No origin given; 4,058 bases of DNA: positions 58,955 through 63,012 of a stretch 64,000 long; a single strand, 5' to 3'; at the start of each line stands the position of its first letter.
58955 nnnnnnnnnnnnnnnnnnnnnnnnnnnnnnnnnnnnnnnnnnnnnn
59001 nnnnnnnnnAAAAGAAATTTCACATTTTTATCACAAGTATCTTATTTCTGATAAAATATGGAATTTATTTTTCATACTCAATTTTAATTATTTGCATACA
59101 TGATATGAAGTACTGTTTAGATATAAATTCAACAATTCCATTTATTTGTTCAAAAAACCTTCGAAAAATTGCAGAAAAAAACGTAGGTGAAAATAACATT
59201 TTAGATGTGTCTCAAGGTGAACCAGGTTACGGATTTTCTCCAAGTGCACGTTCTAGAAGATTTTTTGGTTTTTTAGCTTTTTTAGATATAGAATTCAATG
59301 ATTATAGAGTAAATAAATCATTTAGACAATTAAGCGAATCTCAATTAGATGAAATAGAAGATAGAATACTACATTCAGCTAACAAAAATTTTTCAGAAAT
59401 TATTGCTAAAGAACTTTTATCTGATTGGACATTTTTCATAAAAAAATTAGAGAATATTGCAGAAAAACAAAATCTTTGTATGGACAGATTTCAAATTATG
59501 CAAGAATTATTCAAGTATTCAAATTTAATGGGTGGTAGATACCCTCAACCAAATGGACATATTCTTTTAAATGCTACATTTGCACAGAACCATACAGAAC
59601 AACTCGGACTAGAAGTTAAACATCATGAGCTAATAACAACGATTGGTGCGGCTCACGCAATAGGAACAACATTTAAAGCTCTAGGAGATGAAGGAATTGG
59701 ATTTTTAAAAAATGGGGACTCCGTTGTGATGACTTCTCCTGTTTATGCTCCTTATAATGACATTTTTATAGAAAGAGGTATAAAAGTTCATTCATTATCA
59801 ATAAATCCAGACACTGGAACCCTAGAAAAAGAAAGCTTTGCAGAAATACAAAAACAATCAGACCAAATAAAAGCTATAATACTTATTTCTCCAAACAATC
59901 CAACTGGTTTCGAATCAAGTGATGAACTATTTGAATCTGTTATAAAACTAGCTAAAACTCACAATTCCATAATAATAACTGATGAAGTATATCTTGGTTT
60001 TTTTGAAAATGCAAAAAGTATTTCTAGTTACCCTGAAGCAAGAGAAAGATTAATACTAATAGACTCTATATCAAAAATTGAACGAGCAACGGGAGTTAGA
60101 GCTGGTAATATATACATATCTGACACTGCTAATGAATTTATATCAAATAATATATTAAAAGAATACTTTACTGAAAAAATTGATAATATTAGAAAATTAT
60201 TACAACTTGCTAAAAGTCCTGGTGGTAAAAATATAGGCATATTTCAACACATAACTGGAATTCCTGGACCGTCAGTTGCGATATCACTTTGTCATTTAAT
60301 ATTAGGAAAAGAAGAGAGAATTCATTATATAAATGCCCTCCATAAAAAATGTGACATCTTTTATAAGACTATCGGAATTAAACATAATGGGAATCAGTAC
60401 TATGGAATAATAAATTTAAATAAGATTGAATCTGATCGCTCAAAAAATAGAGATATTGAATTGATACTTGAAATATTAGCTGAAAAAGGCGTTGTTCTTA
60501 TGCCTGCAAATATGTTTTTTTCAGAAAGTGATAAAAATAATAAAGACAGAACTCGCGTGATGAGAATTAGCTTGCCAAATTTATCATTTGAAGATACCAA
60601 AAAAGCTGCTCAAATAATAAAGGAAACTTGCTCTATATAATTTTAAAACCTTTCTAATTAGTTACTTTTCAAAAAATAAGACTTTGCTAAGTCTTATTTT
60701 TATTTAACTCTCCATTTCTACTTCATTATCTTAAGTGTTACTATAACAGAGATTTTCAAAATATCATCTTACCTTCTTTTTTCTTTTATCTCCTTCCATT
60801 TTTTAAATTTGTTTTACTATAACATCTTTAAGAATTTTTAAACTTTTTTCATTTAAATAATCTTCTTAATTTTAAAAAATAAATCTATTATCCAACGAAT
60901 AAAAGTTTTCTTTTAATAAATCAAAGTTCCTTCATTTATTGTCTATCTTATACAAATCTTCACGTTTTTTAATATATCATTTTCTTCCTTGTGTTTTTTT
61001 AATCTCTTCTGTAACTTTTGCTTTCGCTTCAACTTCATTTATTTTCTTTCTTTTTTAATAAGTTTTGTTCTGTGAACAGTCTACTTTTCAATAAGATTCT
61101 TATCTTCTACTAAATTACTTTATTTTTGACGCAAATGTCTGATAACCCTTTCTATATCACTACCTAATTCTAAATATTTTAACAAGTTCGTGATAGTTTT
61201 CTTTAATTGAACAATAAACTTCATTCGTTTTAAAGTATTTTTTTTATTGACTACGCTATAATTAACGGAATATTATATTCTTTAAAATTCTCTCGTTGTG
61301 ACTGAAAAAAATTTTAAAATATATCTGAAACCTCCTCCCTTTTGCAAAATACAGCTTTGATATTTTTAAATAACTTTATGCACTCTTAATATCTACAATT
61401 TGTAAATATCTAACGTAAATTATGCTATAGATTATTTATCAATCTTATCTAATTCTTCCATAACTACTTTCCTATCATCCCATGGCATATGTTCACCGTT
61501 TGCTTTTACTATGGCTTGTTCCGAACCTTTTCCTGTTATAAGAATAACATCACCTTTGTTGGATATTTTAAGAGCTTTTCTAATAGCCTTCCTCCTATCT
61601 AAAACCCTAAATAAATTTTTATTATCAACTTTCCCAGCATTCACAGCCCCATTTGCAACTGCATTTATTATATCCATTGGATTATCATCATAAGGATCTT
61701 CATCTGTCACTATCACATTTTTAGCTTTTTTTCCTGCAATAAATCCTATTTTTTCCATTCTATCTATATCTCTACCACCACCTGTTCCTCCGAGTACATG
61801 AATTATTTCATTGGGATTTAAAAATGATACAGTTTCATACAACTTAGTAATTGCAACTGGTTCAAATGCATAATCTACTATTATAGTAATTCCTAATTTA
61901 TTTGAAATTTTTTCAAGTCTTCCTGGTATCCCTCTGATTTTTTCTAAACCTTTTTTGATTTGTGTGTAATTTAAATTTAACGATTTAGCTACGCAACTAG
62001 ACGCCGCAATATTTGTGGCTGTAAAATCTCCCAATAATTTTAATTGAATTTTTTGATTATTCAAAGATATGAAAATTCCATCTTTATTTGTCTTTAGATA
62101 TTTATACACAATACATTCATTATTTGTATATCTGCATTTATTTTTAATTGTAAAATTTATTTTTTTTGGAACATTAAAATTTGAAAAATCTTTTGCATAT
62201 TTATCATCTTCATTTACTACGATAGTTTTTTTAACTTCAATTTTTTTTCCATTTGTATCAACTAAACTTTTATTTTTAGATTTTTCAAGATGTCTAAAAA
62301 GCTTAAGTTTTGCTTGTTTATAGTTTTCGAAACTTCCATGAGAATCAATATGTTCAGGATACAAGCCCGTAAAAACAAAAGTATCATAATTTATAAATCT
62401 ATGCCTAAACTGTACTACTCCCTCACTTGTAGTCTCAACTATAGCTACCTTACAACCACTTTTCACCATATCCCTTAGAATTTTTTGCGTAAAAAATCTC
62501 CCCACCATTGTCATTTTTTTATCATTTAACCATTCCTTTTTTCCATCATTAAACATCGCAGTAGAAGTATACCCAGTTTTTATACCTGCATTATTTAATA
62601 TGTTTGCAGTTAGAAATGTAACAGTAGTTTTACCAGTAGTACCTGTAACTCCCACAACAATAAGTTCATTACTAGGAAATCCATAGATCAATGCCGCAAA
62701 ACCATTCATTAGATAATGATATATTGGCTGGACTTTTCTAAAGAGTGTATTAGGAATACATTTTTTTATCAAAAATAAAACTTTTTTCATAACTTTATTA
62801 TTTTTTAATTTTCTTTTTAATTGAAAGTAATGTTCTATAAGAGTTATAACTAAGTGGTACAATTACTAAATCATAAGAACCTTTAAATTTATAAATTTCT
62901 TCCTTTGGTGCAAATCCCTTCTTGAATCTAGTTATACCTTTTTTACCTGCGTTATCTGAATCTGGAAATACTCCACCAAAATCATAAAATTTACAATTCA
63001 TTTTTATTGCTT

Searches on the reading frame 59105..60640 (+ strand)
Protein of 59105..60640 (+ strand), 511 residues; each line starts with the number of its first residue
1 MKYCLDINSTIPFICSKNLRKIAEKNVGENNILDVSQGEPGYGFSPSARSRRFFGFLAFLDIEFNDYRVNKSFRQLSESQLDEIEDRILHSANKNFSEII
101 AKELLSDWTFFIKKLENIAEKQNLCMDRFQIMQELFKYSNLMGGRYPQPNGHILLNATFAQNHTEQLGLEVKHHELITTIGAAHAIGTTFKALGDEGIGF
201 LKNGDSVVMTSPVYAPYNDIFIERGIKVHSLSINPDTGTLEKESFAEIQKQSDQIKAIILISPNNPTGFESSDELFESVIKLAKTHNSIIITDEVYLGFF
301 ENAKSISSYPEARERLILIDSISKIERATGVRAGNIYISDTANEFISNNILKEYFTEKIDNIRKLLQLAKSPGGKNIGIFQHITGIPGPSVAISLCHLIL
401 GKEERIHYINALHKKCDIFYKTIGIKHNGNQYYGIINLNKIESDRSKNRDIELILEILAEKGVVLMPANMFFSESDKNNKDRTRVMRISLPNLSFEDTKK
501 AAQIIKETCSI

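Call 81: search_protein_families(library=ncbifam, proteins=[window:59105-60640:+], max_evalue=1e-10)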
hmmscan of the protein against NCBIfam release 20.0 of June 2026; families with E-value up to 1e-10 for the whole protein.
window:59105-60640:+ (511 aa): 38 families (the best 25 are shown)
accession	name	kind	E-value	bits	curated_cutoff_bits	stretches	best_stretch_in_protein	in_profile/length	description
NF041364.1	GntC_guanitoxin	equivalog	6.6e-30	104.2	415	1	145-336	32-219/356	guanitoxin biosynthesis PLP-dependent (S)-gamma-hydroxy-L-arginine cyclodehydratase GntC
NF006755.0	PRK09275.1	equivalog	7e-28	97.3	321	1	9-341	10-330/530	bifunctional aspartate transaminase/aspartate 4-decarboxylase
NF005744.0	PRK07568.1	subfamily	1.9e-27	96.1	389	1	145-348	61-256/398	pyridoxal phosphate-dependent aminotransferase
NF005732.0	PRK07550.1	equivalog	6e-26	91.4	366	1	143-341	63-256/389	aminotransferase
NF004975.0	PRK06348.1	equivalog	1.3e-25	90.3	549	1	130-344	46-254/384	pyridoxal phosphate-dependent aminotransferase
TIGR03801.1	asp_4_decarbox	equivalog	2.4e-24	85.6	435.1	1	12-359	3-342/521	aspartate 4-decarboxylase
NF041091.1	asp_aminotase_Arch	equivalog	4e-23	81.9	550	1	145-338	59-246/376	aspartate aminotransferase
NF005817.0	PRK07683.1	equivalog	1.8e-22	79.6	575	1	146-352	61-257/387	aminotransferase A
NF005588.0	PRK07309.1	equivalog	7.6e-20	71.1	576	1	162-340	79-253/391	pyridoxal phosphate-dependent aminotransferase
NF006488.0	PRK08912.1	equivalog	2e-19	69.8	498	1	145-339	58-247/387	aminotransferase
NF005816.0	PRK07682.1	equivalog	6.2e-19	67.9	620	1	162-340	78-251/390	aminotransferase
NF005855.0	PRK07777.1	equivalog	8e-19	68.2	553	1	145-336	60-248/391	pyridoxal phosphate-dependent aminotransferase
NF006230.0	PRK08363.1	equivalog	4.3e-18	65.3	534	1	146-345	66-258/398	alanine aminotransferase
NF004770.0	PRK06108.1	subfamily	4.7e-18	65.2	422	1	146-350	69-270/396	pyridoxal phosphate-dependent aminotransferase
TIGR01141.1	hisC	equivalog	5e-18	65.1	276.55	1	144-339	50-225/349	histidinol-phosphate transaminase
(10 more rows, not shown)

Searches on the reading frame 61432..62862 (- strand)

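Call 81: search_protein_families(library=ncbifam, proteins=[window:61432-62862:-], max_evalue=1e-10)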
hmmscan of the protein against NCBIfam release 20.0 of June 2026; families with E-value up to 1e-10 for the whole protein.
window:61432-62862:- (476 aa): 18 families
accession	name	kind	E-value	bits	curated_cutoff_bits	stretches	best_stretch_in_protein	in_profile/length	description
TIGR01085.1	murE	subfamily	7.4e-90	302.1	257.3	1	50-470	68-470/472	UDP-N-acetylmuramyl-tripeptide synthetase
NF001126.0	PRK00139.1-4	equivalog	9.4e-85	285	373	1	51-472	88-483/486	UDP-N-acetylmuramoyl-L-alanyl-D-glutamate--2,6-diaminopimelate ligase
NF001124.0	PRK00139.1-2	equivalog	4e-75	253.5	476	1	51-473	95-494/500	UDP-N-acetylmuramoyl-L-alanyl-D-glutamate--2,6-diaminopimelate ligase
NF008896.0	PRK11929.1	equivalog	6.3e-71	239.4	1023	1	55-471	100-498/965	bifunctional UDP-N-acetylmuramoyl-L-alanyl-D-glutamate--2,6-diaminopimelate ligase MurE/UDP-N-acetylmuramoyl-tripeptide--D-alanyl-D-alanine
NF001123.0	PRK00139.1-1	equivalog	2.7e-59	201.1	586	1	54-471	94-489/493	UDP-N-acetylmuramoyl-L-alanyl-D-glutamate--2,6-diaminopimelate ligase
NF010628.0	PRK14022.1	equivalog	2.7e-54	184.7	536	1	55-453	99-464/483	UDP-N-acetylmuramoyl-L-alanyl-D-glutamate--L-lysine ligase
NF001130.0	PRK00139.2-4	equivalog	5.4e-44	150.8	715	1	55-470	97-509/516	UDP-N-acetylmuramoyl-L-alanyl-D-glutamate--2,6-diaminopimelate ligase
NF001129.0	PRK00139.2-3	equivalog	8.9e-39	133.3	762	1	55-470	106-513/517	UDP-N-acetylmuramoyl-L-alanyl-D-glutamate--2,6-diaminopimelate ligase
NF001127.0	PRK00139.2-1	equivalog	1.1e-35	123.4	997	1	52-469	94-508/520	UDP-N-acetylmuramoyl-L-alanyl-D-glutamate--2,6-diaminopimelate ligase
TIGR02068.2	cya_phycin_syn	equivalog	6.3e-28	97.2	850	1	67-449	479-853/862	cyanophycin synthetase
NF001131.0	PRK00139.2-5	equivalog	1.2e-26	93.6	1000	1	52-453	94-465/483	UDP-N-acetylmuramoyl-L-alanyl-D-glutamate--2,6-diaminopimelate ligase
NF010623.0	PRK14016.1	subfamily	5.8e-24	84.3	877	1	69-451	482-857/871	cyanophycin synthetase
TIGR01087.1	murD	equivalog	1.6e-20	73.6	211.95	1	135-442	150-415/441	UDP-N-acetylmuramoyl-L-alanine--D-glutamate ligase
NF053646.1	pMurD1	equivalog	4.5e-20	71.7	610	1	69-446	111-442/465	pseudomurein biosynthesis peptide ligase pMurD1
NF053645.1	pMurC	equivalog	8.5e-18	64.3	560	1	266-347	305-387/492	pseudomurein biosynthesis peptide ligase pMurC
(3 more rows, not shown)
